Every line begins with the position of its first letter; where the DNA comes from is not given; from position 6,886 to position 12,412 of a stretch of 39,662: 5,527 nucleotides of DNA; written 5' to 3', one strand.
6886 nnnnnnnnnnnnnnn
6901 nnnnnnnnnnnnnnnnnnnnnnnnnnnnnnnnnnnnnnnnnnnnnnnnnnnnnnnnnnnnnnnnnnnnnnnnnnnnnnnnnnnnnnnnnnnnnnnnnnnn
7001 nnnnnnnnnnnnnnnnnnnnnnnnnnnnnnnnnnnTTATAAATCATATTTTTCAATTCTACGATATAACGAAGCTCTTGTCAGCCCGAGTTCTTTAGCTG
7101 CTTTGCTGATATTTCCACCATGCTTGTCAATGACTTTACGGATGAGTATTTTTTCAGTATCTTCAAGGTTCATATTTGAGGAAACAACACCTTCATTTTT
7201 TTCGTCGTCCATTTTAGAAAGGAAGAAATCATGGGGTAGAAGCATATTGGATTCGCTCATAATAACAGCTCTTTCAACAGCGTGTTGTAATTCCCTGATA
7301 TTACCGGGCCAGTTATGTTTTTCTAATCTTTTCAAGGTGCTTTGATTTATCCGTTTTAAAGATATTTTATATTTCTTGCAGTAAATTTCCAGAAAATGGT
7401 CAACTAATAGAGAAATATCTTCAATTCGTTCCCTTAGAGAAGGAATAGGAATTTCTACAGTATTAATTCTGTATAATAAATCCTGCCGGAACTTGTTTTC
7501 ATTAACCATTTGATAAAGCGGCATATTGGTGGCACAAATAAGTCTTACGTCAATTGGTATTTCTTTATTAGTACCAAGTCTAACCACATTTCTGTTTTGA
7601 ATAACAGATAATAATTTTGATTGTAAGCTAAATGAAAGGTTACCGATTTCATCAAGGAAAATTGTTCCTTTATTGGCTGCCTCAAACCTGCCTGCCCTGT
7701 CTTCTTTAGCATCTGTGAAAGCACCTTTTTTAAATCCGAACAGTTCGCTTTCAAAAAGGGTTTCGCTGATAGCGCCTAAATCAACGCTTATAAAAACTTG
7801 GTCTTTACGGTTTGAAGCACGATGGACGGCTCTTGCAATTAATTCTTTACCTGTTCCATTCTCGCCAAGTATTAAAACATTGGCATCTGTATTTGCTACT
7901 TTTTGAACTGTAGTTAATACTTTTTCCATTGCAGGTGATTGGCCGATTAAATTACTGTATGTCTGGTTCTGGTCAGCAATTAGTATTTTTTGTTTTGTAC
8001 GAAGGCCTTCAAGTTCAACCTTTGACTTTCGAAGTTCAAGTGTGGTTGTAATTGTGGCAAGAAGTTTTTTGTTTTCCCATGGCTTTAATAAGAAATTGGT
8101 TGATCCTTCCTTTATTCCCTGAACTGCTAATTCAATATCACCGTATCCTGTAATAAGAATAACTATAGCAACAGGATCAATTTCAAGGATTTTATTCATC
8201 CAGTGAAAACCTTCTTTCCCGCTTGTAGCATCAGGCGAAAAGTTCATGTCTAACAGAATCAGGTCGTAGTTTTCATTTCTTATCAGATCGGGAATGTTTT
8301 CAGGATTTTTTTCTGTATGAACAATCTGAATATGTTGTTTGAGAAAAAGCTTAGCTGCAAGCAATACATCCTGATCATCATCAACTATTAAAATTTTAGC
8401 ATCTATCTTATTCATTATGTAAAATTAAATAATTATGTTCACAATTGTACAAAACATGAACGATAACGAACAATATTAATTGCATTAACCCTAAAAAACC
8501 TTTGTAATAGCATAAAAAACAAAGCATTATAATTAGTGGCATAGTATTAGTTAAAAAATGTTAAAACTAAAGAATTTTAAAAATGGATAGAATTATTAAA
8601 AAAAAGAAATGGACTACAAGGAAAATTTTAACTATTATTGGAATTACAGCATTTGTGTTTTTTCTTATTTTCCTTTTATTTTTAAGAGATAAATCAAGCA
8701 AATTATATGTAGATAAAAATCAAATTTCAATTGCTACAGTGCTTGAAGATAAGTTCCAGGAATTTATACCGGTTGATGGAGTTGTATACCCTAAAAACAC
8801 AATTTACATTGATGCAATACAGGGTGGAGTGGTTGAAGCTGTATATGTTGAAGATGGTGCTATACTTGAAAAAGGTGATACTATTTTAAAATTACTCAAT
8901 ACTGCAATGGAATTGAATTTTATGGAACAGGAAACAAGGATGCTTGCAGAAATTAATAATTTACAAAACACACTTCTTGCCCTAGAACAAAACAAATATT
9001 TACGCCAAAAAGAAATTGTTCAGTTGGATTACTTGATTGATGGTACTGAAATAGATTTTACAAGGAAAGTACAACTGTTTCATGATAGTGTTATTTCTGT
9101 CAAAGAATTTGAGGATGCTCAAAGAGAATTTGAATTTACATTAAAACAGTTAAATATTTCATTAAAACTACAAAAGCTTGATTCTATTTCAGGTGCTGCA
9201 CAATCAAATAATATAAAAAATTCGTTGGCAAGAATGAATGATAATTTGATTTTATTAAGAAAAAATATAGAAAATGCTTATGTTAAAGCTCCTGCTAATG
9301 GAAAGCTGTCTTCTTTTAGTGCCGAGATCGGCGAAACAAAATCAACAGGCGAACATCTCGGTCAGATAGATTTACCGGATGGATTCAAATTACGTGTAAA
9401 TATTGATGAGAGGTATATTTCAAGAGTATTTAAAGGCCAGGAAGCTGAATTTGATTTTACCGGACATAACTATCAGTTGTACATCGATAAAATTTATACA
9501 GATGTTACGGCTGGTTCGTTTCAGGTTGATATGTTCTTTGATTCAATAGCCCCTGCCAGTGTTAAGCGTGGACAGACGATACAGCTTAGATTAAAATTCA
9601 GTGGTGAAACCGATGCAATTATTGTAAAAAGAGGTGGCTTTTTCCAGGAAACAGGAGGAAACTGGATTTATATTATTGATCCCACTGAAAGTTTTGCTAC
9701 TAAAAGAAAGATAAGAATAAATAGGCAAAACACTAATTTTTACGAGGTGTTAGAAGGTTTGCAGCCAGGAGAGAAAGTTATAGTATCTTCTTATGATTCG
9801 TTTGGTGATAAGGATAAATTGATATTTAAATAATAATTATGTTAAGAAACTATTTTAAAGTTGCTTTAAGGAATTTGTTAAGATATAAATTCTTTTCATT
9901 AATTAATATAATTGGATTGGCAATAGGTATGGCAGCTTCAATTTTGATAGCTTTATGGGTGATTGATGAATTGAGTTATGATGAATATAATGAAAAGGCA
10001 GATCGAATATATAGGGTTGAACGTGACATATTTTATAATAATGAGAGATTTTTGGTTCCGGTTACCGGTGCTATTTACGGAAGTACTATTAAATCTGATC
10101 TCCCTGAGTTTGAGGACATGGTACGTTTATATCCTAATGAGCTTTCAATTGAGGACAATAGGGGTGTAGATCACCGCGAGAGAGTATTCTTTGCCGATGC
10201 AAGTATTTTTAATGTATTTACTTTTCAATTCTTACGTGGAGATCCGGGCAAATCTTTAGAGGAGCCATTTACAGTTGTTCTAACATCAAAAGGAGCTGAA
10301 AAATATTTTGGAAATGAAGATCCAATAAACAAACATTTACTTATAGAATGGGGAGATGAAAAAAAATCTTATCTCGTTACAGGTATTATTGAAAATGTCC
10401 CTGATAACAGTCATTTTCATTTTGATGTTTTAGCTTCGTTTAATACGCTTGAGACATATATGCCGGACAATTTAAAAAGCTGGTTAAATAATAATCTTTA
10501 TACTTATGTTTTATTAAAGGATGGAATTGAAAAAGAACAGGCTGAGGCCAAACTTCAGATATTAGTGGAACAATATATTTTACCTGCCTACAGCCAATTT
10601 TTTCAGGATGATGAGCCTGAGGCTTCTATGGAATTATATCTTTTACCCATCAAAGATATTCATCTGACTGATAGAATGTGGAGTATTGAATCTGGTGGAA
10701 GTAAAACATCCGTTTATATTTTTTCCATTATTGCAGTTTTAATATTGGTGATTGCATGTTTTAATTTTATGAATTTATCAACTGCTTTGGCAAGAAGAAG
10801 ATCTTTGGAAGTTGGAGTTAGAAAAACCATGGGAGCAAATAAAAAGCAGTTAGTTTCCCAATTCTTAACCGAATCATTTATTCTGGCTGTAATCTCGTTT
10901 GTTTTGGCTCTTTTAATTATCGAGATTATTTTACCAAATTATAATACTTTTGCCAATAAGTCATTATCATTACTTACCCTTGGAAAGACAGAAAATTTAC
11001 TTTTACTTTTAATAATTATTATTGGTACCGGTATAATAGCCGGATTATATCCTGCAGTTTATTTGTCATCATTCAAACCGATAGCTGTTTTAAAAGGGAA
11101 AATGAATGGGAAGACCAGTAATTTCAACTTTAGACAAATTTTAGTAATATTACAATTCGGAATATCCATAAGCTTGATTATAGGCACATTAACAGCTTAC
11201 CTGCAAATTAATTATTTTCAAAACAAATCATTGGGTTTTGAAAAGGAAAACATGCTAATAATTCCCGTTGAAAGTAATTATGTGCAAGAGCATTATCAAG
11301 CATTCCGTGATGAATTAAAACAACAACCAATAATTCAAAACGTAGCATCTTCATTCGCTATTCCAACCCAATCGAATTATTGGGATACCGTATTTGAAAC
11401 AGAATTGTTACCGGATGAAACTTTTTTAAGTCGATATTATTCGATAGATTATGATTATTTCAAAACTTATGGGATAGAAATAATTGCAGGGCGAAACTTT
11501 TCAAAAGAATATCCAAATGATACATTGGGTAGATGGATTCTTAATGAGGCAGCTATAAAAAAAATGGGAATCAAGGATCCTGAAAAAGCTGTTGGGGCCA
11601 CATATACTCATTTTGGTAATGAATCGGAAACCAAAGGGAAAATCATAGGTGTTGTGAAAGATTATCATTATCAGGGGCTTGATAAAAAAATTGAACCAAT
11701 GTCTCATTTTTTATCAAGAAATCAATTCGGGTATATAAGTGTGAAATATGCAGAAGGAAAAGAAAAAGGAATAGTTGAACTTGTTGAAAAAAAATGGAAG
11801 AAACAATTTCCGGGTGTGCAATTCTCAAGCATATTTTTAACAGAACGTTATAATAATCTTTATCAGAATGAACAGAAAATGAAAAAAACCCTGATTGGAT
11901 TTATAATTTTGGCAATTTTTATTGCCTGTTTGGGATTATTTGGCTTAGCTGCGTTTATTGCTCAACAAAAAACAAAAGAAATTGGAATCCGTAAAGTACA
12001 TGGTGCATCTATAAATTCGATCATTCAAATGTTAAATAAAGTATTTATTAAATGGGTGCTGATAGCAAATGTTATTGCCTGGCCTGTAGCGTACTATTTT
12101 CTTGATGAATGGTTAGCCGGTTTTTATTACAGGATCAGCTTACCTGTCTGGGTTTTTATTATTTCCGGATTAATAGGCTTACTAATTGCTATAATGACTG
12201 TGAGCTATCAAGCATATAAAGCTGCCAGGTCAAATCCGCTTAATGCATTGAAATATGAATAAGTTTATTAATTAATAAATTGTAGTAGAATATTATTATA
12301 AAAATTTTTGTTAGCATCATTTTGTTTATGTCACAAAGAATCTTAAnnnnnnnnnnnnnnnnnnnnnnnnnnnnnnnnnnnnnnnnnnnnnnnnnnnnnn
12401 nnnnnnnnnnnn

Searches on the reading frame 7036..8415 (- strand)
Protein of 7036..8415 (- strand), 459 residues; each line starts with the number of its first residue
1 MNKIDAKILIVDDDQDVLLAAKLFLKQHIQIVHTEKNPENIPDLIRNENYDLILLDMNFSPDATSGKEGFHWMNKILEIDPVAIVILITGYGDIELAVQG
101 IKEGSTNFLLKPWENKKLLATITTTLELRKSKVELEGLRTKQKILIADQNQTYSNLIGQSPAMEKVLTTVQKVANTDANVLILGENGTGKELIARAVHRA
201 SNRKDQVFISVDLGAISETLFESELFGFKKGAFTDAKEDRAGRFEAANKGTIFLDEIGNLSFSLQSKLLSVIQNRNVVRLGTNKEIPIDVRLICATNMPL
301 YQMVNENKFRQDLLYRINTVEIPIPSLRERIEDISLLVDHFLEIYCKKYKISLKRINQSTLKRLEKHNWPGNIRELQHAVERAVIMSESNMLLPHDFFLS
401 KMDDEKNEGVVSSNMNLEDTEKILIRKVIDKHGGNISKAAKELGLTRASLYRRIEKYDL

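Call 93: search_protein_families(library=pfam, proteins=[window:7036-8415:-], max_evalue=0.00001)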
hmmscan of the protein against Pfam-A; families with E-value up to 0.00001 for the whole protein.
window:7036-8415:- (459 aa): 6 families
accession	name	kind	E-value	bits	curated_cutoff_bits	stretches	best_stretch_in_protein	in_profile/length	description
PF00158.32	Sigma54_activat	-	3.1e-68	229.1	20.2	1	156-322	1-167/168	Sigma-54 interaction domain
PF25601.1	AAA_lid_14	-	1.8e-22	79.4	27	1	328-399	1-72/87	AAA+ ATPase lid domain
PF14532.12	Sigma54_activ_2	-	2.6e-21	76.7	25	1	157-327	1-138/138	Sigma-54 interaction domain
PF00072.30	Response_reg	-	7.7e-17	61.9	30.2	1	8-122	1-110/111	Response regulator receiver domain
PF02954.25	HTH_8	-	2.4e-15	56.4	22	1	417-457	2-42/42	Bacterial regulatory protein, Fis family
PF07728.20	AAA_5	-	8.9e-08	32.7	22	1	179-300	1-125/139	AAA domain (dynein-related subfamily)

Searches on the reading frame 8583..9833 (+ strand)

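Call 93: search_protein_families(library=pfam, proteins=[window:8583-9833:+], max_evalue=0.00001)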
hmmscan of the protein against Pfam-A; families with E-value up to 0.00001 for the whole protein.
window:8583-9833:+ (416 aa): 1 family
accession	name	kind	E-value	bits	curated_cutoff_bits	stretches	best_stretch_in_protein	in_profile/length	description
PF13437.12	HlyD_3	-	1.5e-10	42.2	22.2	1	234-320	2-92/106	HlyD family secretion protein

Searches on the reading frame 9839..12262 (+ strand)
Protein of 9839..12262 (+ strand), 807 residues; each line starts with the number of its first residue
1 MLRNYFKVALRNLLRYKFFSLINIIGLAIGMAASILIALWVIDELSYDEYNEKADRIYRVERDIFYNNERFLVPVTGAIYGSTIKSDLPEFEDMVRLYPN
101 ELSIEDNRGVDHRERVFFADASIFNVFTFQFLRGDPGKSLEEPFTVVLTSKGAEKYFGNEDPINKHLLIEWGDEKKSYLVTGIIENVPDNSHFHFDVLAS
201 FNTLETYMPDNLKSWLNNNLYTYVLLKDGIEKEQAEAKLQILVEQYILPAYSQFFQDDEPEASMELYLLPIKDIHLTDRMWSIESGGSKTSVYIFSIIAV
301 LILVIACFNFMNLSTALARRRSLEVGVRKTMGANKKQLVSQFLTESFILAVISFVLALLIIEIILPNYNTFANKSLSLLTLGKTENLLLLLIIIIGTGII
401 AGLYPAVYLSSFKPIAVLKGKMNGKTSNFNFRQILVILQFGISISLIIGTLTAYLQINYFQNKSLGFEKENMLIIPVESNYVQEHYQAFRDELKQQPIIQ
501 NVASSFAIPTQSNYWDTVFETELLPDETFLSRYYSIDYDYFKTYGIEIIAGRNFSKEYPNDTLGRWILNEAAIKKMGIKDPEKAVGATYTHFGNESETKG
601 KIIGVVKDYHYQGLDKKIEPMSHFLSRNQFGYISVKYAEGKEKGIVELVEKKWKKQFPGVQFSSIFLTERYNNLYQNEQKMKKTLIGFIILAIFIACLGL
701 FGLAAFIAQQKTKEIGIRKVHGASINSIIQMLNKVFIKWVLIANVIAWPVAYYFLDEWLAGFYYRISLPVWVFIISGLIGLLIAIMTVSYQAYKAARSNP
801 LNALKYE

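Call 93: search_protein_families(library=pfam, proteins=[window:9839-12262:+], max_evalue=0.00001)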
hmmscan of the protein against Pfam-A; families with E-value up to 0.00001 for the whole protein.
window:9839-12262:+ (807 aa): 2 families
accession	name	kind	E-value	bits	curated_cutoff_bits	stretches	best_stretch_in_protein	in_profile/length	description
PF02687.27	FtsX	-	6.2e-25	88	25.5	2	297-412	2-118/120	FtsX-like permease C-terminal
PF12704.14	MacB_PCD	-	1.2e-24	88.2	27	1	20-240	1-205/207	MacB-like periplasmic core domain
